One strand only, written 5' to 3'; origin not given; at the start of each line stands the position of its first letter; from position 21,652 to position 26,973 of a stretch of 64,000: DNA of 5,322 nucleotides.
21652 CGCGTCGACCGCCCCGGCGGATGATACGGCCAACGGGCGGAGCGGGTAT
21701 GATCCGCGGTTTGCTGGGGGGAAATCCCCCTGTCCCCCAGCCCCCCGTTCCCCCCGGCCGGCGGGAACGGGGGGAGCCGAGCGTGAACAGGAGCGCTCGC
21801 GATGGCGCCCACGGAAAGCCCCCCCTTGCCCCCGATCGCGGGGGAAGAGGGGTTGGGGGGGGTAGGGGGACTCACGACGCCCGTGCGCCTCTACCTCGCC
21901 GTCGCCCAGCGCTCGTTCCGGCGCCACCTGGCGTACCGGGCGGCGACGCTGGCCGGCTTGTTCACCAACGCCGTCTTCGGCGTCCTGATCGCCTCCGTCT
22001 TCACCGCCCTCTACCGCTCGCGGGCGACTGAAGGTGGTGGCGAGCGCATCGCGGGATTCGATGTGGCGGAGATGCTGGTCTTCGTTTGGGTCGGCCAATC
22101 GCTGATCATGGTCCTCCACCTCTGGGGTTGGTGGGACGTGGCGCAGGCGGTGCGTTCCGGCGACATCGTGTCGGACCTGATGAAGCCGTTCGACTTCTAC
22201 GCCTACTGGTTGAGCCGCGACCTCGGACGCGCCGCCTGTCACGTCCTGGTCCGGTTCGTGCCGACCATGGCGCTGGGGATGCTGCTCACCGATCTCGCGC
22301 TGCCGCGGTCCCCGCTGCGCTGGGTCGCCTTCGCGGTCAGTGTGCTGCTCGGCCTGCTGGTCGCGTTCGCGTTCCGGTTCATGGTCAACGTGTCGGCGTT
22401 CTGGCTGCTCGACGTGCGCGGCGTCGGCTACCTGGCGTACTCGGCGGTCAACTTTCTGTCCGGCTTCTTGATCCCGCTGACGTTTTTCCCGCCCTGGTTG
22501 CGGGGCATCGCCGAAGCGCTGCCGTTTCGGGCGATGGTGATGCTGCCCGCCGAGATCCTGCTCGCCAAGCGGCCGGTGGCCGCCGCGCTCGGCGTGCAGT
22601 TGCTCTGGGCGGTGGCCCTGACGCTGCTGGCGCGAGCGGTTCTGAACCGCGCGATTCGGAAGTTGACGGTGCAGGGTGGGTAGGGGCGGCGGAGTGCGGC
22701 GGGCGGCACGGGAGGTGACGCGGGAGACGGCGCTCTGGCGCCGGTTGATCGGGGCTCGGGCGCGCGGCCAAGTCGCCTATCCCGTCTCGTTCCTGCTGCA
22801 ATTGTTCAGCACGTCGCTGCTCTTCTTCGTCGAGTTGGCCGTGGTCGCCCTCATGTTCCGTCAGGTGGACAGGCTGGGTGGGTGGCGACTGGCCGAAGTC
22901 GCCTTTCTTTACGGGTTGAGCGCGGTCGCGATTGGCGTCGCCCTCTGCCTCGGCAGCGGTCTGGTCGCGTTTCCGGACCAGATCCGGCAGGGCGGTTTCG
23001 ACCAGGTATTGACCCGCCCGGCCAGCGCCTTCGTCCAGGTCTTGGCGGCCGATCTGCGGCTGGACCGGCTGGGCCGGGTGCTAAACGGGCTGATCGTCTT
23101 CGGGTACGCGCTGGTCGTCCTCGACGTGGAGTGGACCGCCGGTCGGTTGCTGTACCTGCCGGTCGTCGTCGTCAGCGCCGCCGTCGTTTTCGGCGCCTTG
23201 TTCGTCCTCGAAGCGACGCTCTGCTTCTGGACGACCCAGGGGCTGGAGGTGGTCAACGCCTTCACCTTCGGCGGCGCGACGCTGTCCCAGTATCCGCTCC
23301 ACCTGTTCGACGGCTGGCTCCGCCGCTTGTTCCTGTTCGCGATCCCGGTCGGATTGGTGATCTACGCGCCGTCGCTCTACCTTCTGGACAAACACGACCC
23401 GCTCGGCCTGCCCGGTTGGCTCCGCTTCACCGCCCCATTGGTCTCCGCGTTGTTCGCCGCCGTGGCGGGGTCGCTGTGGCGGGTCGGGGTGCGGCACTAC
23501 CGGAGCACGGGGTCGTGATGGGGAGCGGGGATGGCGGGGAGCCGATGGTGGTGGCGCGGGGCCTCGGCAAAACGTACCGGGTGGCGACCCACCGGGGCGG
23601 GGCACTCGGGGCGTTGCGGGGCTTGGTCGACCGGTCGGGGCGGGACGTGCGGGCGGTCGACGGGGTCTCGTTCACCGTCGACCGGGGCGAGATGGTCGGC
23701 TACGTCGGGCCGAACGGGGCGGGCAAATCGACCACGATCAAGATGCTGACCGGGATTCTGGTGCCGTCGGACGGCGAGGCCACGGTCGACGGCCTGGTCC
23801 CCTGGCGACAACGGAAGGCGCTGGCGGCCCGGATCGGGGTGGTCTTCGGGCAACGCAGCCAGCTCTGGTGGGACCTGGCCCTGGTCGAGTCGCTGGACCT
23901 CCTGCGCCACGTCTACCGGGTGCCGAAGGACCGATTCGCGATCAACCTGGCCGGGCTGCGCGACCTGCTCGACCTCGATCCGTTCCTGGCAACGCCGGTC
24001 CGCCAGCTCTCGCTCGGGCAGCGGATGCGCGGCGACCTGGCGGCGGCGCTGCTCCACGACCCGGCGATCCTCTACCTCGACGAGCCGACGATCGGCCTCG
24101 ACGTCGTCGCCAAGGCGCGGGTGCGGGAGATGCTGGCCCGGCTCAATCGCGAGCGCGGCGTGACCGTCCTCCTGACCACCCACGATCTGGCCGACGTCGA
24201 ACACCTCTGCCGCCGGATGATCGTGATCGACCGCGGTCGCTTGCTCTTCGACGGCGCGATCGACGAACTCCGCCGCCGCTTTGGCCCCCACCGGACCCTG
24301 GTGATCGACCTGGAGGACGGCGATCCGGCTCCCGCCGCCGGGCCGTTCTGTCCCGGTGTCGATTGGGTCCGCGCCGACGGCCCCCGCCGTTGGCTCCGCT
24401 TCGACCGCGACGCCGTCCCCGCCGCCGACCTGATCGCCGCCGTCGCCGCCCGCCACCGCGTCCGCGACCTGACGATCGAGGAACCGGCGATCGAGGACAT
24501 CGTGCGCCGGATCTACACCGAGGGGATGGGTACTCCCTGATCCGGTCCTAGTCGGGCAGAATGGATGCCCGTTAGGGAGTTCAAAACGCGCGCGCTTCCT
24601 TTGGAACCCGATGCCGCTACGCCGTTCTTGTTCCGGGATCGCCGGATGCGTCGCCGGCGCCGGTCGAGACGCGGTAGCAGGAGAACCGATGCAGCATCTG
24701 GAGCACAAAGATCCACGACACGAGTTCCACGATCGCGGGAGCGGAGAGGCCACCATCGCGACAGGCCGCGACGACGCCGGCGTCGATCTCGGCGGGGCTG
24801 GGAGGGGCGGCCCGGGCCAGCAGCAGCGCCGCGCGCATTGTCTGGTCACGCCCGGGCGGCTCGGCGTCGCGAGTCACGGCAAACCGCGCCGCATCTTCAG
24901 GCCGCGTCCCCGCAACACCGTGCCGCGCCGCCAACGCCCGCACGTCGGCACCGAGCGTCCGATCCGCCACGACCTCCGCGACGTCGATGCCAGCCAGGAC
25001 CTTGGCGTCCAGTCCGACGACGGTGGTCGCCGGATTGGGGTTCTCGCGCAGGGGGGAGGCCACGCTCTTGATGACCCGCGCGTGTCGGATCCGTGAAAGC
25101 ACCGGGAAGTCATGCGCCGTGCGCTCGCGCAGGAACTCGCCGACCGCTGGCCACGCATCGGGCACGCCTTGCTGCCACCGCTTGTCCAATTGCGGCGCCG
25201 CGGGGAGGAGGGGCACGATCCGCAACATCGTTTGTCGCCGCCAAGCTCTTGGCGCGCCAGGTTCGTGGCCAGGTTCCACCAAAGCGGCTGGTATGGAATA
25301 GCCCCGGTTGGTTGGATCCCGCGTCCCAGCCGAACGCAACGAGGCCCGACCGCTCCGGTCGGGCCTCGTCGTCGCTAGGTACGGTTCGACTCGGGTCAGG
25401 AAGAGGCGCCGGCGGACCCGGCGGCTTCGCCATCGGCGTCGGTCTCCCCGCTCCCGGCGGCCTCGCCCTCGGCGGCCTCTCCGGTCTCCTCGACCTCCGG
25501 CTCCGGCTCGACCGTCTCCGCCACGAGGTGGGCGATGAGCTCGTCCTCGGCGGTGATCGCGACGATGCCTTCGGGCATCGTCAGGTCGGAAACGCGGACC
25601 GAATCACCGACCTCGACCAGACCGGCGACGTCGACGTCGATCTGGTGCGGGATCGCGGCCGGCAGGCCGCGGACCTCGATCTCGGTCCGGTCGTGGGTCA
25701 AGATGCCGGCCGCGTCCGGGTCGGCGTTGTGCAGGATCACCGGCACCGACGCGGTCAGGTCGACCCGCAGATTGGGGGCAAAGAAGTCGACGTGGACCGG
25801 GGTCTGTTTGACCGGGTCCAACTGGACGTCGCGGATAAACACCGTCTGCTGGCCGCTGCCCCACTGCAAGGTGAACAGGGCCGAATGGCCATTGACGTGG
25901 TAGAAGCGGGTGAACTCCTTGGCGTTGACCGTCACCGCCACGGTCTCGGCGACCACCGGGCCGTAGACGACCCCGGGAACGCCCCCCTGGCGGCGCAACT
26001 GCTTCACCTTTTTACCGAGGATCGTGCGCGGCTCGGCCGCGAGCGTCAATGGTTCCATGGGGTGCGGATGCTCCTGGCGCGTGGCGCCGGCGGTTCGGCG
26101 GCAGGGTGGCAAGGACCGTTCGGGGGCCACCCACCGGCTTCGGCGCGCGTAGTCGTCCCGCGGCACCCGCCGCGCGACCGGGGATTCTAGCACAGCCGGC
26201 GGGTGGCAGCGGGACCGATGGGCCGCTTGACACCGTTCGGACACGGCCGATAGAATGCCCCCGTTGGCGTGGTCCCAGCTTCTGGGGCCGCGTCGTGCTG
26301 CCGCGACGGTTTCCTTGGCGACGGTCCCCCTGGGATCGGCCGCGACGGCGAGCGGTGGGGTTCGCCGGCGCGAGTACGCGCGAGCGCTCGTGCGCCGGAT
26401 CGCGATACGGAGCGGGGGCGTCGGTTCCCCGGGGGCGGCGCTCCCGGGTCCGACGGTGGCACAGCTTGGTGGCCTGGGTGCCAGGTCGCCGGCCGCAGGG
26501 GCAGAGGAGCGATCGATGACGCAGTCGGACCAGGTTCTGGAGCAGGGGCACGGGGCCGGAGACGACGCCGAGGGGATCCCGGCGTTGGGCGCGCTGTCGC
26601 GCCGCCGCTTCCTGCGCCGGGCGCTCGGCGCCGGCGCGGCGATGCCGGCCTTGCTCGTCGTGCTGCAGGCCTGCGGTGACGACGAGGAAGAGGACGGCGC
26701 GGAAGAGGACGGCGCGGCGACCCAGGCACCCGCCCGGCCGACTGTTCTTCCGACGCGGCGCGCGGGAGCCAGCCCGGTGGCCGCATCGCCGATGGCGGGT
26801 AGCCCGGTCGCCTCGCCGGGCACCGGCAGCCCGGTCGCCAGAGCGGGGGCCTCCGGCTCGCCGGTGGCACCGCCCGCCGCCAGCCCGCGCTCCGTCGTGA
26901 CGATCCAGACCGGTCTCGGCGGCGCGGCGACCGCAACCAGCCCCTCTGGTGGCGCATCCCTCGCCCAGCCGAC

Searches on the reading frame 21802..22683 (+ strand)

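Call 38: search_protein_families(library=pfam, proteins=[window:21802-22683:+], max_evalue=0.0001)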
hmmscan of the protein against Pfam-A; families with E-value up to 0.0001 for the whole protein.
window:21802-22683:+ (293 aa): 1 family
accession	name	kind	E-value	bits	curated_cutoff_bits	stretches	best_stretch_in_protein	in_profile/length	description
PF06182.17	ABC2_membrane_6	-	1.1e-21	78.2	22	1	80-292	18-229/229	ABC-2 family transporter protein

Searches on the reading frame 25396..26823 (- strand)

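Call 38: search_protein_families(library=pfam, proteins=[window:25396-26823:-], max_evalue=0.0001)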
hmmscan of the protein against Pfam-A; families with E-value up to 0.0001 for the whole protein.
window:25396-26823:- (475 aa): 2 families
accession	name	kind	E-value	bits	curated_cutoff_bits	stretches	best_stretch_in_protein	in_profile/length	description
PF01386.24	Ribosomal_L25p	-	1.5e-20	73.9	23.6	1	261-347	1-82/82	Ribosomal L25p family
PF14693.11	Ribosomal_TL5_C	-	4.7e-19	69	27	1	356-435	2-82/84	Ribosomal protein TL5, C-terminal domain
